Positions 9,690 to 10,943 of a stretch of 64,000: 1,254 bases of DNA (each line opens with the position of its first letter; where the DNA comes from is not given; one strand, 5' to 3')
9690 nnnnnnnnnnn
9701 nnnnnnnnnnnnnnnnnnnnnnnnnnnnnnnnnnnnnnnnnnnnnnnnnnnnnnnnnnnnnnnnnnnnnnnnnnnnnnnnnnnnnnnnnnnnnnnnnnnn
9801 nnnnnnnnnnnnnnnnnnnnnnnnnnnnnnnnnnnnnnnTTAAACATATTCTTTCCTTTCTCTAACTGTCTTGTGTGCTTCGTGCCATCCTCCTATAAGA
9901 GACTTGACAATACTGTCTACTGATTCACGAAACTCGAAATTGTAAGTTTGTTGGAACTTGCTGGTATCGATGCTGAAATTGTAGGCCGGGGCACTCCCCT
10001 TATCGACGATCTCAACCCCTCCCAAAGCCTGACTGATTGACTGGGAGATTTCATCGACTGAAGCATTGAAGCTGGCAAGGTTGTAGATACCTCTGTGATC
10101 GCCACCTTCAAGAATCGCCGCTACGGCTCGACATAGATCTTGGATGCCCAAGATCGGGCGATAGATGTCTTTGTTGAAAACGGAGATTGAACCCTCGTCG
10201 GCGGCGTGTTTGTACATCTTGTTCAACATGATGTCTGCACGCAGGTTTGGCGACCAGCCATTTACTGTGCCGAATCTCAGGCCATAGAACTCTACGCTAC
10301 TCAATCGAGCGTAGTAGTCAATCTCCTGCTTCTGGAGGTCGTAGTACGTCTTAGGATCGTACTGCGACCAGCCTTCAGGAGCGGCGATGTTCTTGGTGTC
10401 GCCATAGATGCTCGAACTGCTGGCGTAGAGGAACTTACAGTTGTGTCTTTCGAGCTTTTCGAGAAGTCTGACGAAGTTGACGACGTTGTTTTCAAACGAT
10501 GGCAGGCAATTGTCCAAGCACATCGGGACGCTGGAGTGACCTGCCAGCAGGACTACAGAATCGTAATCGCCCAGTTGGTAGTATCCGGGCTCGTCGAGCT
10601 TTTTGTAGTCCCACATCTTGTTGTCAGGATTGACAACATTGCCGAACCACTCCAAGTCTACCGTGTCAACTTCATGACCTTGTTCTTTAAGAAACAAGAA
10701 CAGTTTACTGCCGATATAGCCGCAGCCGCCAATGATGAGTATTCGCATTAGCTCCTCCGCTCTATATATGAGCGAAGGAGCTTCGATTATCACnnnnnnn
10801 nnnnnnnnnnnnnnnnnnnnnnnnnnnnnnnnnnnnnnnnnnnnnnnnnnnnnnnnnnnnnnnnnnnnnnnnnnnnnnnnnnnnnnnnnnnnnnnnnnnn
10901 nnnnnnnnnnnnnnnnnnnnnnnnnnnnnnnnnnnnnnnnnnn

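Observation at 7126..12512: Six-gene sugar-modification cluster (GTs, C-methyltransferase, epimerase/dehydratase, MBL hydrolase, sulfotransferase-like)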

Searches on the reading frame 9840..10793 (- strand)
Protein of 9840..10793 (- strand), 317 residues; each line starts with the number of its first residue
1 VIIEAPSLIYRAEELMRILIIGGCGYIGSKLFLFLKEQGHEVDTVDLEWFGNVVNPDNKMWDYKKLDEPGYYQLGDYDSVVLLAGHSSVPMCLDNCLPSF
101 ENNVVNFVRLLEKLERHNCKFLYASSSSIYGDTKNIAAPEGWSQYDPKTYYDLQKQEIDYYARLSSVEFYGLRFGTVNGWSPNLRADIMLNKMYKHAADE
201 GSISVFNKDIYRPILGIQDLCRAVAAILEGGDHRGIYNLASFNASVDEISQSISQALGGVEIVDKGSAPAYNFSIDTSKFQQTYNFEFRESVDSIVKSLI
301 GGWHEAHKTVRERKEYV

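Call 3: search_protein_families(library=pfam, proteins=[window:9840-10793:-], max_evalue=0.1)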
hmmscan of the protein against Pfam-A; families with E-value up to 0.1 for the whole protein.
window:9840-10793:- (317 aa): 5 families
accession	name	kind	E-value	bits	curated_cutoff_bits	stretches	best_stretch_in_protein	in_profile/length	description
PF01370.27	Epimerase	-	3.1e-23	82.9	20.9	1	18-240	1-240/240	NAD dependent epimerase/dehydratase family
PF16363.11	GDP_Man_Dehyd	-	2.1e-14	54.2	27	1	77-257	76-266/332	GDP-mannose 4,6 dehydratase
PF04321.23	RmlD_sub_bind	-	1.3e-06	28.1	27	1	16-242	1-215/287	RmlD substrate binding domain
PF02719.21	Polysacc_synt_2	-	0.062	12.9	20.2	0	77-237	78-226/293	Polysaccharide biosynthesis protein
PF03721.20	UDPG_MGDP_dh_N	-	0.086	12.8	27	0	16-47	1-31/187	UDP-glucose/GDP-mannose dehydrogenase family, NAD binding domain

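Call 4: search_protein_families(library=ncbifam, proteins=[window:9840-10793:-], max_evalue=0.1)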
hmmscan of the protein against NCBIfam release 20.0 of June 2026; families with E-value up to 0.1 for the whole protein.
window:9840-10793:- (317 aa): 20 families
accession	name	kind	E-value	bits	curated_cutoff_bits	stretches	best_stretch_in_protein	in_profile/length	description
TIGR02197.1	heptose_epim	equivalog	3.9e-16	59.1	274.6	1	18-258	1-261/316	ADP-glyceromanno-heptose 6-epimerase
TIGR01181.1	dTDP_gluc_dehyt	equivalog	2.7e-15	56.3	365.1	1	17-308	1-315/321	dTDP-glucose 4,6-dehydratase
TIGR01179.1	galE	equivalog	2.8e-14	52.7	262.3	1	17-152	1-146/332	UDP-glucose 4-epimerase GalE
NF007956.0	PRK10675.1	subfamily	9.4e-10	38.1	394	2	77-155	74-153/338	UDP-glucose 4-epimerase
TIGR01214.1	rmlD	equivalog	3.9e-06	26.2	224.05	1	17-258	1-227/285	dTDP-4-dehydrorhamnose reductase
TIGR01777.1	yfcH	hypoth_equivalog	4.5e-05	23.2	207.35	1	18-135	1-121/292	TIGR01777 family oxidoreductase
NF043036.1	ErythonDh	equivalog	0.00011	21.5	325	0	16-48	1-33/321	D-erythronate dehydrogenase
NF011728.1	PRK15181.1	equivalog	0.00036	19.6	760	1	78-179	92-197/348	Vi polysaccharide biosynthesis UDP-N-acetylglucosaminuronic acid C-4 epimerase TviC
NF007582.0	PRK10217.1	equivalog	0.0036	16.5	698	1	16-245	2-257/355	dTDP-glucose 4,6-dehydratase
NF041015.1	UDPsulfquin_syn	equivalog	0.0051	15.8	575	1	16-46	1-31/384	UDP-sulfoquinovose synthase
TIGR04180.1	EDH_00030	hypoth_equivalog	0.0086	15.2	475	0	18-257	1-256/297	NAD-dependent 4,6-dehydratase LegB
NF008360.0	PRK11150.1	equivalog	0.01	15.1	452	1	18-164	2-153/310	ADP-glyceromanno-heptose 6-epimerase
TIGR01472.1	gmd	equivalog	0.017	14.3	415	1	83-172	84-175/342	GDP-mannose 4,6-dehydratase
NF005754.0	PRK07578.1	equivalog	0.024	14.5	167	1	16-87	1-66/200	short chain dehydrogenase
NF042422.1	oxyalk_red_OleD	equivalog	0.028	13.8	580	1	16-45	1-30/329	2-alkyl-3-oxoalkanoate reductase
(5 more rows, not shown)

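Call 5: search_protein_families(library=phrogs, proteins=[window:9840-10793:-], max_evalue=0.01)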
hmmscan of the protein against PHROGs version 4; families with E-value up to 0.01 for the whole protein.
window:9840-10793:- (317 aa): 1 family
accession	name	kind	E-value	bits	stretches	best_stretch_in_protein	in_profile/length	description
phrog_540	-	DNA, RNA and nucleotide metabolism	1.3e-31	110.8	1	9-265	286-554/715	nucleotide-sugar epimerase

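Call 38: search_solved_structures(query=window:9840-10793:-, max_evalue=0.001, show_alignments=1)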
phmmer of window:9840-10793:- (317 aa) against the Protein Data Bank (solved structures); distinct sequences matched with E-value up to 0.001: 63 (the best 60 are shown).
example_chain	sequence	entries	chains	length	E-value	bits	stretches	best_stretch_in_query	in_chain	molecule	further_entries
6vo6_A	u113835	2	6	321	2.7e-11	46.6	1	17-253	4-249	Putative sugar-nucleotide epimerase/dehydratease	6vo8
2hun_A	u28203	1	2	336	5e-11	45.6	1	16-300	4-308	336aa long hypothetical dTDP-glucose 4,6-dehydratase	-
5z75_A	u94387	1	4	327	8.1e-11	45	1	7-263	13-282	Artificial L-threonine 3-dehydrogenase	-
8rdg_A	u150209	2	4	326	1.1e-10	44.5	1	16-255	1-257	SDR family NAD(P)-dependent oxidoreductase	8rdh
3icp_A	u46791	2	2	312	1.5e-10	44.1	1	16-226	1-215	NAD-dependent epimerase/dehydratase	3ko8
5u4q_A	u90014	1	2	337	3.4e-10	42.9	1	15-229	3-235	dTDP-glucose 4,6-dehydratase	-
8rdi_A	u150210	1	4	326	3.9e-10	42.7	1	16-255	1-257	SDR family NAD(P)-dependent oxidoreductase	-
6bi4_A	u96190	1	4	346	4.8e-10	42.4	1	9-298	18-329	dTDP-glucose 4,6-dehydratase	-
7ol1_A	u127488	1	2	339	7.1e-10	41.9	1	14-300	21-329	L-threonine 3-dehydrogenase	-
3aw9_A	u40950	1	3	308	1e-09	41.3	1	16-226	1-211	NAD-dependent epimerase/dehydratase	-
2b69_A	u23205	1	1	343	1.9e-09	40.5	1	14-157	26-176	UDP-glucuronate decarboxylase 1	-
4gll_A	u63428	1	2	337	2.4e-09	40.1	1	15-158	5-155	UDP-glucuronic acid decarboxylase 1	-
4zrm_A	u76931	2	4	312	2.5e-09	40.1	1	16-251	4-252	UDP-glucose 4-epimerase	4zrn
4m55_A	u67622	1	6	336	3.3e-09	39.7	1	15-156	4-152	UDP-glucuronic acid decarboxylase 1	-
4lk3_A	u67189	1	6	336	3.8e-09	39.5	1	15-156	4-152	UDP-glucuronic acid decarboxylase 1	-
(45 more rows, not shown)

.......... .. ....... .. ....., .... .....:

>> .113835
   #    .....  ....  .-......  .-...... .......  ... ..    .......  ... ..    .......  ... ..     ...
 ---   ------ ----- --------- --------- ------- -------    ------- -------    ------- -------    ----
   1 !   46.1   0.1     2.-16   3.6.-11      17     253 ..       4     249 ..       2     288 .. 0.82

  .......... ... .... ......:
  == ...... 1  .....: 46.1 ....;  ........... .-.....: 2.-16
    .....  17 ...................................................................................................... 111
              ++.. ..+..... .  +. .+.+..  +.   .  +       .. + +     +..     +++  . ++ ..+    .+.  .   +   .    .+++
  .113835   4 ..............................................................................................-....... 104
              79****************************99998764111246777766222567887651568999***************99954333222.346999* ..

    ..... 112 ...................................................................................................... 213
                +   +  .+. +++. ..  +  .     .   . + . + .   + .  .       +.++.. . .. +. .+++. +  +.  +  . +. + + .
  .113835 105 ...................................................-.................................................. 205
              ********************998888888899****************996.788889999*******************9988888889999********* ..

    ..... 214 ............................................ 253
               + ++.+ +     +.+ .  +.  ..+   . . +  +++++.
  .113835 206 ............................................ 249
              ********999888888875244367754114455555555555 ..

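Call 47: find_related_loci(query=A2, collection=metagenome_contigs, flank=10000)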
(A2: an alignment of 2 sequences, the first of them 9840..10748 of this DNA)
Query A2 (302 aa) in metagenome_contigs; peptide patterns used: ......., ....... (x = any residue, [..] = any of these).
554 stretches matched a pattern; 11 encode a relative of the query (tblastn E <= 1e-3); 11 distinct loci.
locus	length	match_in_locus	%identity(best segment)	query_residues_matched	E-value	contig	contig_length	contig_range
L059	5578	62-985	69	1-302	4e-137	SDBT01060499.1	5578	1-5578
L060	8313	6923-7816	68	2-302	8e-130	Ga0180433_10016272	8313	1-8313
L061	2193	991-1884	66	1-302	5e-137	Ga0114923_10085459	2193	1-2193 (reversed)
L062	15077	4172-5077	66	1-302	1e-126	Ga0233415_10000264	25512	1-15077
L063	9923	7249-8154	66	1-302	1e-126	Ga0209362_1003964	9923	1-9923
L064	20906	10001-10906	65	1-302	7e-127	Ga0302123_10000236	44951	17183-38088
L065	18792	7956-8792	45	3-289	8e-71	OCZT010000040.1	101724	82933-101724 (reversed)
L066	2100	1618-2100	49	58-225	8e-39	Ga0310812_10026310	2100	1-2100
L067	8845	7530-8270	23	3-225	2e-8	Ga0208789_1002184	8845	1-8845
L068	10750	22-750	20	2-226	3e-8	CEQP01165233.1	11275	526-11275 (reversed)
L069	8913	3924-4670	23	3-244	1e-5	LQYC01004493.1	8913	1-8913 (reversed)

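Call 48: find_related_loci(query=A2, collection=viral_contigs, flank=10000)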
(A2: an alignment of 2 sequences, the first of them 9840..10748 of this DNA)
Query A2 (302 aa) in viral_contigs; peptide patterns used: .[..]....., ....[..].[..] (x = any residue, [..] = any of these).
25 stretches matched a pattern; 10 encode a relative of the query (tblastn E <= 1e-3); 10 distinct loci.
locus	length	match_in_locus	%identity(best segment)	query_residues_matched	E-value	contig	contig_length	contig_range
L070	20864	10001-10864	47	1-284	4e-80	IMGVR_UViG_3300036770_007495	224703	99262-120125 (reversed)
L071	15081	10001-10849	49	1-281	3e-77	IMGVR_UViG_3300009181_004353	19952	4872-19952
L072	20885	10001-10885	48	1-297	2e-75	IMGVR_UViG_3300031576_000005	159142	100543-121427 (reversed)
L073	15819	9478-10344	46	2-299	7e-75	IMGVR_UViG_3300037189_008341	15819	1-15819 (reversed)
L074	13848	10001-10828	45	1-285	2e-74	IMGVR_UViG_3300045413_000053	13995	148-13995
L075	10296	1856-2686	46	1-284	5e-74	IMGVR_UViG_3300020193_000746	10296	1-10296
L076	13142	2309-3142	44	1-284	1e-71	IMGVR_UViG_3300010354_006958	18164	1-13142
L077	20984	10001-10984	42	2-296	3e-71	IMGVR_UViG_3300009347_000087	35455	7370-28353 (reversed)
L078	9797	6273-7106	43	2-287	5e-70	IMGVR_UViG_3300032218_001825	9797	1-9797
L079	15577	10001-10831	50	2-271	1e-85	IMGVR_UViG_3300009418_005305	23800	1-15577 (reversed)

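Call 53: search_protein_families(library=pfam, proteins=[L064:3437-5308:+, L064:5295-6140:+, L064:5893-6717:-, L064:6686-7687:-, L064:8281-8829:+, L064:8826-9659:+, L064:12194-12991:+, L064:12995-13498:+, L064:13482-13979:+, L064:14774-15523:-], max_evalue=0.01)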
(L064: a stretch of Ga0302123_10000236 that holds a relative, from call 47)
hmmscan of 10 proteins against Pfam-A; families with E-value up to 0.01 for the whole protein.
L064:3437-5308:+ (623 aa): 5 families
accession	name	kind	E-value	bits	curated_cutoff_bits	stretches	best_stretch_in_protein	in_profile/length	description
PF01050.24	MannoseP_isomer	-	1.7e-06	28.7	23.6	1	4-67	12-75/116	Mannose-6-phosphate isomerase C-terminal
PF12804.13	NTP_transf_3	-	2.7e-06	28.1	27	1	127-231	2-96/160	MobA-like NTP transferase domain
PF00483.29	NTP_transferase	-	6.9e-06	26.2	21.2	0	128-165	4-42/245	Nucleotidyl transferase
PF07883.17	Cupin_2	-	4.6e-05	23.5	27.2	1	27-89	5-61/70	Cupin domain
PF01636.29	APH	-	0.0035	17.6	23.2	1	488-531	170-210/239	Phosphotransferase enzyme family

L064:5295-6140:+ (281 aa): 1 family
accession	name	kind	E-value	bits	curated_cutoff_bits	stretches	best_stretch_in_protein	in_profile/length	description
PF08501.16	Shikimate_dh_N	-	1.7e-17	63.9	27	1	20-92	9-83/83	Shikimate dehydrogenase substrate binding domain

L064:5893-6717:- (274 aa): 0 families

L064:6686-7687:- (333 aa): 1 family
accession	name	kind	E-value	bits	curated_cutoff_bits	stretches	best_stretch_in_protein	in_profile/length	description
PF08013.17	GatZ_KbaZ-like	-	7e-06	25.4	26.7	1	12-121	25-139/420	D-tagatose-1,6-bisphosphate aldolase subunit GatZ/KbaZ-like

L064:8281-8829:+ (182 aa): 0 families

L064:8826-9659:+ (277 aa): 0 families

L064:12194-12991:+ (265 aa): 1 family
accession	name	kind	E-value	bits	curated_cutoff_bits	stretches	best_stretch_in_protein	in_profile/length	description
PF13704.12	Glyco_tranf_2_4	-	3.2e-05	24.8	27.5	1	9-92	2-87/98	Glycosyl transferase family 2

L064:12995-13498:+ (167 aa): 1 family
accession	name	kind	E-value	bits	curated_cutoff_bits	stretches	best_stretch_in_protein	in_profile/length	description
PF00908.23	dTDP_sugar_isom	-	5.3e-49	166.6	27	1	6-166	3-165/168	dTDP-4-dehydrorhamnose 3,5-epimerase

L064:13482-13979:+ (165 aa): 1 family
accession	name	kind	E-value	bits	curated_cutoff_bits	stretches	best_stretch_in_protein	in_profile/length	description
PF02502.23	LacAB_rpiB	-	8.6e-50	168.7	24.7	1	19-154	1-138/138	Ribose/Galactose Isomerase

L064:14774-15523:- (249 aa): 1 family
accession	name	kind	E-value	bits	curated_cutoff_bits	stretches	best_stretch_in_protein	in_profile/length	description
PF11927.14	HODM_asu-like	-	1.1e-26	94.3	25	1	81-237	95-266/273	Haem-dependent oxidative N-demethylase, alpha subunit-like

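Call 82: search_protein_families(library=pfam, proteins=[L077:3305-4633:+, L077:4637-5434:+, L077:6963-7844:+, L077:7834-8583:+, L077:8593-9369:+, L077:9369-9998:+, L077:12272-13174:+, L077:13159-13812:+, L077:13814-14374:+, L077:14651-15469:+], max_evalue=0.01)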
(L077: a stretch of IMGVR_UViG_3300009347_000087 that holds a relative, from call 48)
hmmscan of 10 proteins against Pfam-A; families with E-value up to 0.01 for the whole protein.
L077:3305-4633:+ (442 aa): 2 families
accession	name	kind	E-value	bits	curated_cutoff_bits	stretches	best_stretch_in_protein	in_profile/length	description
PF00534.26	Glycos_transf_1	-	1.5e-06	28.3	26.4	1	282-340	77-133/172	Glycosyl transferases group 1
PF13692.12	Glyco_trans_1_4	-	4e-05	24.4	27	1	218-338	13-115/142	Glycosyl transferases group 1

L077:4637-5434:+ (265 aa): 0 families

L077:6963-7844:+ (293 aa): 0 families

L077:7834-8583:+ (249 aa): 0 families

L077:8593-9369:+ (258 aa): 4 families
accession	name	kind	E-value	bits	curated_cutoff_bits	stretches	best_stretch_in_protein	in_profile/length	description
PF02709.20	Glyco_transf_7C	-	1.5e-15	57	23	1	122-175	18-73/78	N-terminal domain of galactosyltransferase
PF13733.12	Glyco_transf_7N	-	4.1e-13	49.5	27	1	2-75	48-127/134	N-terminal region of glycosyl transferase group 7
PF10111.15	Glyco_tranf_2_2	-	1.5e-07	31.7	27.3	0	129-172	169-212/276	Glycosyltransferase like family 2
PF00535.33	Glycos_transf_2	-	0.00094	19.6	23.3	1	25-74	43-93/168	Glycosyl transferase family 2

L077:9369-9998:+ (209 aa): 2 families
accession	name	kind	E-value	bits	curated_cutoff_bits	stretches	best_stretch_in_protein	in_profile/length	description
PF13578.12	Methyltransf_24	-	9.4e-15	55.8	26.3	1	44-151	1-105/105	Methyltransferase domain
PF04989.18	RMNT_CmcI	-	0.0038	17.4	23.2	1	44-153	37-150/206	Rhamnosyl O-methyltransferase/CmcI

L077:12272-13174:+ (300 aa): 0 families

L077:13159-13812:+ (217 aa): 5 families
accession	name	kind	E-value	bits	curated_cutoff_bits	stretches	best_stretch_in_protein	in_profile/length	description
PF08242.18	Methyltransf_12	-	2.9e-10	41.2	30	1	59-141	1-79/98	Methyltransferase domain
PF13649.12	Methyltransf_25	-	1e-07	33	27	1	58-140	1-78/97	Methyltransferase domain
PF08241.18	Methyltransf_11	-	3.6e-07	31.2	21.2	1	59-139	1-73/95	Methyltransferase domain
PF13489.12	Methyltransf_23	-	4.4e-06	26.9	27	1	55-184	23-132/164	Methyltransferase domain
PF13847.12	Methyltransf_31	-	2.3e-05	24.6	27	1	54-143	3-91/145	Methyltransferase domain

L077:13814-14374:+ (186 aa): 1 family
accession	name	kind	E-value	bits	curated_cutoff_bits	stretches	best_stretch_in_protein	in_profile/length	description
PF00908.23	dTDP_sugar_isom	-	8.8e-37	126.8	27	1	8-172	3-162/168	dTDP-4-dehydrorhamnose 3,5-epimerase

L077:14651-15469:+ (272 aa): 3 families
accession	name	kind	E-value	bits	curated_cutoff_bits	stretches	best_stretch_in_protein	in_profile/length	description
PF00535.33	Glycos_transf_2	-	1.1e-18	68.2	23.3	1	4-112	1-110/168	Glycosyl transferase family 2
PF10111.15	Glyco_tranf_2_2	-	2e-08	34.5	27.3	1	168-201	168-201/276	Glycosyltransferase like family 2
PF13641.12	Glyco_tranf_2_3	-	3.5e-05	24.4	27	1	3-93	3-99/230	Glycosyltransferase like family 2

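Call 105: find_related_loci(query=A6, collection=genome_contigs, flank=8000)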
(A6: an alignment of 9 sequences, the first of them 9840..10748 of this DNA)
Query A6 (302 aa) in genome_contigs; peptide patterns used: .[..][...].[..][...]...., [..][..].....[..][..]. (x = any residue, [..] = any of these).
600 stretches matched a pattern (row limit reached: there are more); 489 encode a relative of the query (tblastn E <= 1e-3); the best 80 are kept; 80 distinct loci.
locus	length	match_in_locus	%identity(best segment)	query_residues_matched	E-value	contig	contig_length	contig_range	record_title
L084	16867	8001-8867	57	1-296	6e-107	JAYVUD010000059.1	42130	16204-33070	MAG: Chloracidobacterium sp. isolate GL74_UP_metabinner_11 GL74_UP_metabinner_11_58, whole genome shotgun sequence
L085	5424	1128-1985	30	1-285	1e-28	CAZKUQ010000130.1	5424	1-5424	MAG TPA_asm: uncultured Coxiellaceae bacterium isolate SRP011637_co1_113 genome assembly, contig: NODE_6370_length_5424_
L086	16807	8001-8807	30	1-265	4e-27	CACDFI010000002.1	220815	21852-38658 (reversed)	uncultured Pelagibacteraceae bacterium isolate AG-903-L07 genome assembly, contig: AG-903-L07_NODE_2, whole genome shotg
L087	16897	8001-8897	28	2-289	8e-27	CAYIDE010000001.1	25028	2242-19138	MAG TPA_asm: Candidatus Woesearchaeota archaeon isolate ERP119705_co1_824 genome assembly, contig: NODE_1993_length_2502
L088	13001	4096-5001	29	1-288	2e-24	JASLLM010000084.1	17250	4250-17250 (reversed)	MAG: Alphaproteobacteria bacterium isolate Arabian10_MAG_24 NODE_84_length_17250_cov_8.868165, whole genome shotgun sequ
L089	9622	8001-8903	30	3-292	5e-24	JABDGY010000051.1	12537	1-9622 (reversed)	MAG: Bacteroidetes bacterium isolate BWOrgControl_Nextera44_MAG5 3300021027.a:Ga0206836_10234, whole genome shotgun sequ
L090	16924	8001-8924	29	3-290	7e-23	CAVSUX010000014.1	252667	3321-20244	MAG: uncultured Alphaproteobacteria bacterium isolate MFD05513.bin.2.149 genome assembly, contig: contig_8725, whole gen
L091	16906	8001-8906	29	3-290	6e-23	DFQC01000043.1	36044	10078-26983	MAG TPA_asm: Anaerolineales bacterium UBA3499 UBA3499_contig_13715, whole genome shotgun sequence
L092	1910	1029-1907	28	2-278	6e-23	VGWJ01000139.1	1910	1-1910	MAG: Lentisphaerae bacterium isolate M_DeepCast_400m_m2_230 M_DeepCast_400m_m2_230_Ga0194112_10157430, whole genome shot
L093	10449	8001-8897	29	3-290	1e-22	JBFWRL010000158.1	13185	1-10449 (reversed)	MAG: Candidatus Sericytochromatia bacterium isolate CA_2019_TPBF_205 NODE_20308_length_13185_cov_5.364068_TPBF, whole ge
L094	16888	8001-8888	28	2-284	2e-22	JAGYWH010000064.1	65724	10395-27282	MAG: Candidatus Magnetobacterium cryptolimnobacter isolate XYR XYR_MTB_NODE_14_length_65724_cov_933.841, whole genome sh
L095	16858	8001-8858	29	3-272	3e-22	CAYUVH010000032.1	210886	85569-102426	MAG TPA_asm: uncultured Verrucomicrobiota bacterium isolate binchicken_co200_328 genome assembly, contig: k141_868776, w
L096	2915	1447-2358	28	3-288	2e-22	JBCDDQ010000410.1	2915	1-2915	MAG: Pseudomonadota bacterium isolate P01_G01_bin.44 k141_132172_length_2915_cov_36.0000, whole genome shotgun sequence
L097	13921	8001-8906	28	2-289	4e-22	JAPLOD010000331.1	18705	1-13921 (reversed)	MAG: Planctomycetota bacterium isolate LacPavin_0920_SED3_MAG_65_12 LacPavin_0920_SED3_scaffold_802968, whole genome sho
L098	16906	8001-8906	28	1-288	5e-22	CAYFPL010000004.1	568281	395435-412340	MAG TPA_asm: uncultured Rhodospirillaceae bacterium isolate ERP019367_co1_99 genome assembly, contig: NODE_15_length_568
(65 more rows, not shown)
